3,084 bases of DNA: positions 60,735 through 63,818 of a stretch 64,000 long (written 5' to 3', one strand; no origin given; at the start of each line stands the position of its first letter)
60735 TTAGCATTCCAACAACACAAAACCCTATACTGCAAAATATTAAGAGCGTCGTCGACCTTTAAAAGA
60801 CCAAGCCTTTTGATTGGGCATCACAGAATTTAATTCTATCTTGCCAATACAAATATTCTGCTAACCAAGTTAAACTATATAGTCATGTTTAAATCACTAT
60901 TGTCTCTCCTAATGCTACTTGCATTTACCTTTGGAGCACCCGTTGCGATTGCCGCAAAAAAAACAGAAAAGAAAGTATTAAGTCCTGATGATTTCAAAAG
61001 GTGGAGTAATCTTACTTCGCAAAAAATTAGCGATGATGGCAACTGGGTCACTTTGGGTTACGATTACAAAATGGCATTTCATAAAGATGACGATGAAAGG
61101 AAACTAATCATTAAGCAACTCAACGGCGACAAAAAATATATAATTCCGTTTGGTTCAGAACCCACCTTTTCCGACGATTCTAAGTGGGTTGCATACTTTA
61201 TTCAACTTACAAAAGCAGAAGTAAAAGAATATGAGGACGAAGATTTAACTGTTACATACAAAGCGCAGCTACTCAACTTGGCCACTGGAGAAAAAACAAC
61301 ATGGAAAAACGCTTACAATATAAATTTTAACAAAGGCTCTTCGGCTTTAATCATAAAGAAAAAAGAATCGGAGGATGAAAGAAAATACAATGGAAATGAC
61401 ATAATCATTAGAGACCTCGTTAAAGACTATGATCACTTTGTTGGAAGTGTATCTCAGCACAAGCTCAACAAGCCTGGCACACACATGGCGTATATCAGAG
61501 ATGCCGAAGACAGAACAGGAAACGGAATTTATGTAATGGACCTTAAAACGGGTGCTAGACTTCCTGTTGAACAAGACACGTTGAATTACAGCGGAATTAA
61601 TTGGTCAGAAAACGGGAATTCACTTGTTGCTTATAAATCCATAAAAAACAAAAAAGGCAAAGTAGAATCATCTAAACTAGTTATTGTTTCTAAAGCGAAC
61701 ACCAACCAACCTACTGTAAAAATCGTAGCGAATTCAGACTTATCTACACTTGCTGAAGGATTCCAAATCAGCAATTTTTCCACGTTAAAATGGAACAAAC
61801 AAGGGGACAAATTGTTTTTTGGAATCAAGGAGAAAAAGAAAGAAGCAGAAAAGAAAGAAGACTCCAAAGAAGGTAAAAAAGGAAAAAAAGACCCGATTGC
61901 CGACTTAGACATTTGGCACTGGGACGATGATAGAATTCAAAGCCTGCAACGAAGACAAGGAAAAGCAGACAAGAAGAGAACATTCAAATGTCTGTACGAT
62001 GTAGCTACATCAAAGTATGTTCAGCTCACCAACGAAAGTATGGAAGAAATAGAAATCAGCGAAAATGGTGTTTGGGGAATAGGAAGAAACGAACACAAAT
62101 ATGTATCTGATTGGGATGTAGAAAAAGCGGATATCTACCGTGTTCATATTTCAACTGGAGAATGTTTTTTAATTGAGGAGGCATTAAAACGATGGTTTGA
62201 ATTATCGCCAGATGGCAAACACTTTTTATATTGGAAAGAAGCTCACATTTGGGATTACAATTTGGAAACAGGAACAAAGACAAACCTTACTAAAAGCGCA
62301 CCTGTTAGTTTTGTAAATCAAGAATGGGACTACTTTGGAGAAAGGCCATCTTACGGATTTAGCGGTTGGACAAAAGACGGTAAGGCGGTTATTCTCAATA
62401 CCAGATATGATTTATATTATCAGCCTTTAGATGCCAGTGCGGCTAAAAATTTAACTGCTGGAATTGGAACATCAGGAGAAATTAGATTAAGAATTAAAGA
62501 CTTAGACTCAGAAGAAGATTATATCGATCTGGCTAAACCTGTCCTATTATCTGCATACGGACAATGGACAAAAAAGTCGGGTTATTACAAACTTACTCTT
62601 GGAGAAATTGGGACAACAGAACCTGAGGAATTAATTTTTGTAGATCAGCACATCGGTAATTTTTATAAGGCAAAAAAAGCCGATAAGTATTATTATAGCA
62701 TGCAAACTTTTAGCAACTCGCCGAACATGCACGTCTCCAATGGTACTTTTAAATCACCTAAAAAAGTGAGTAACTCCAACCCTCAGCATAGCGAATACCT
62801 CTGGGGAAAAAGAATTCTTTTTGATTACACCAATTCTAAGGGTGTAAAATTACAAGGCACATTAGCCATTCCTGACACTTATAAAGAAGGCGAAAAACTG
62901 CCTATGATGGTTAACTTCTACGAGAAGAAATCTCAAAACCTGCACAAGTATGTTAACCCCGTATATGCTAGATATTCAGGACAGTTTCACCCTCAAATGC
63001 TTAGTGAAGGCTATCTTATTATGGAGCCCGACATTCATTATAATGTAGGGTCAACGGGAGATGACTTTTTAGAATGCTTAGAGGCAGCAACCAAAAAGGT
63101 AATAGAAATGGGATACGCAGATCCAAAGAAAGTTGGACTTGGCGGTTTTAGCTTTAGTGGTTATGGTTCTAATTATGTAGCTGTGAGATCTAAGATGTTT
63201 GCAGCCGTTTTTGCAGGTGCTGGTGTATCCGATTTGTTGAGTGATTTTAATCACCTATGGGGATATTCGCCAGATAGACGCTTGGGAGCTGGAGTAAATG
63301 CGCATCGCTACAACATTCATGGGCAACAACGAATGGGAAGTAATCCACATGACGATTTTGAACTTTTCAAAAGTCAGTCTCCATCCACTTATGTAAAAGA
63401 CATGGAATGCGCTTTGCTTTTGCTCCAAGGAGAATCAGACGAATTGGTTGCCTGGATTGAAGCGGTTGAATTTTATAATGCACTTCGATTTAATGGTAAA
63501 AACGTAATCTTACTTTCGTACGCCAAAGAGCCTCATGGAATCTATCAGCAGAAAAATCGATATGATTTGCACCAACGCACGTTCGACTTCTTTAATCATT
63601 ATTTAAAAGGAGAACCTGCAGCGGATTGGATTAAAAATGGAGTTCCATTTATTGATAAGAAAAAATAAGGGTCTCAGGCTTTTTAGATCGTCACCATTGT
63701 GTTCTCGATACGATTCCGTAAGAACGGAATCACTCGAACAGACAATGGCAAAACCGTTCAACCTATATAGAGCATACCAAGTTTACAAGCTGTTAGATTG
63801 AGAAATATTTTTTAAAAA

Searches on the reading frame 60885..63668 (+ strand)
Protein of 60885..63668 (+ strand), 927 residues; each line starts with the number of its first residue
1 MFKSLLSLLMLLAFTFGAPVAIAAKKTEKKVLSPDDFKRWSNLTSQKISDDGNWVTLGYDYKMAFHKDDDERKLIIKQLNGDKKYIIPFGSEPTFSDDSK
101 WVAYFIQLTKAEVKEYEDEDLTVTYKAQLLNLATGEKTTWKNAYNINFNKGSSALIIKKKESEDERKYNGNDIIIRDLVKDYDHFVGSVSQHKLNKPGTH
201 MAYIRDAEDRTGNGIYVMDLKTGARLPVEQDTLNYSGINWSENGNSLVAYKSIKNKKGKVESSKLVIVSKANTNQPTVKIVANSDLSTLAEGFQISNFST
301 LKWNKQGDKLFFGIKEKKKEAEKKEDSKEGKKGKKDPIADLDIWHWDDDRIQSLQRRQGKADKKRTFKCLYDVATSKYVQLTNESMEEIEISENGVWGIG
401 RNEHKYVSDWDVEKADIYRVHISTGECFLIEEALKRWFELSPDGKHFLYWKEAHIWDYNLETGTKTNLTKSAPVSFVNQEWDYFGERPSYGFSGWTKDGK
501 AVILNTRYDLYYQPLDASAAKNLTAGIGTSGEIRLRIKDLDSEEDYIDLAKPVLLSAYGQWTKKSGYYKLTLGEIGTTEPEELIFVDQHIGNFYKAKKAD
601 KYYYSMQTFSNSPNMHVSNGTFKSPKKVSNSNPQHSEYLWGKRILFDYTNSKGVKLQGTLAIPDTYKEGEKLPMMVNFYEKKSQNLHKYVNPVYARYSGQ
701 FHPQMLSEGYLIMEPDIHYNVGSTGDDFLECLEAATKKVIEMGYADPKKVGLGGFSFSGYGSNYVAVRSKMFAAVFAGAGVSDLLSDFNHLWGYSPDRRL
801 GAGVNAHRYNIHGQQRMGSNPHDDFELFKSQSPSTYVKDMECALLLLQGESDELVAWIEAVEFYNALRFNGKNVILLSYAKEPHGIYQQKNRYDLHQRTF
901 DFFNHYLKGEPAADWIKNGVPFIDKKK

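Call 53: search_protein_families(library=pfam, proteins=[window:60885-63668:+], max_evalue=0.0001)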
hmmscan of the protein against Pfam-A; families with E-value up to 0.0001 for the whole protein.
window:60885-63668:+ (927 aa): 3 families
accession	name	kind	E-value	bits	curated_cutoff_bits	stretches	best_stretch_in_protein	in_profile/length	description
PF00326.27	Peptidase_S9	-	5.4e-21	75.5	22.6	1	733-909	49-212/213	Prolyl oligopeptidase family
PF02897.21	Peptidase_S9_N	-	2.6e-06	26.9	24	0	188-258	125-194/414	Prolyl oligopeptidase, N-terminal beta-propeller domain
PF20434.5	BD-FAE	-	3.4e-05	23.9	26.8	1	811-867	159-215/215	BD-FAE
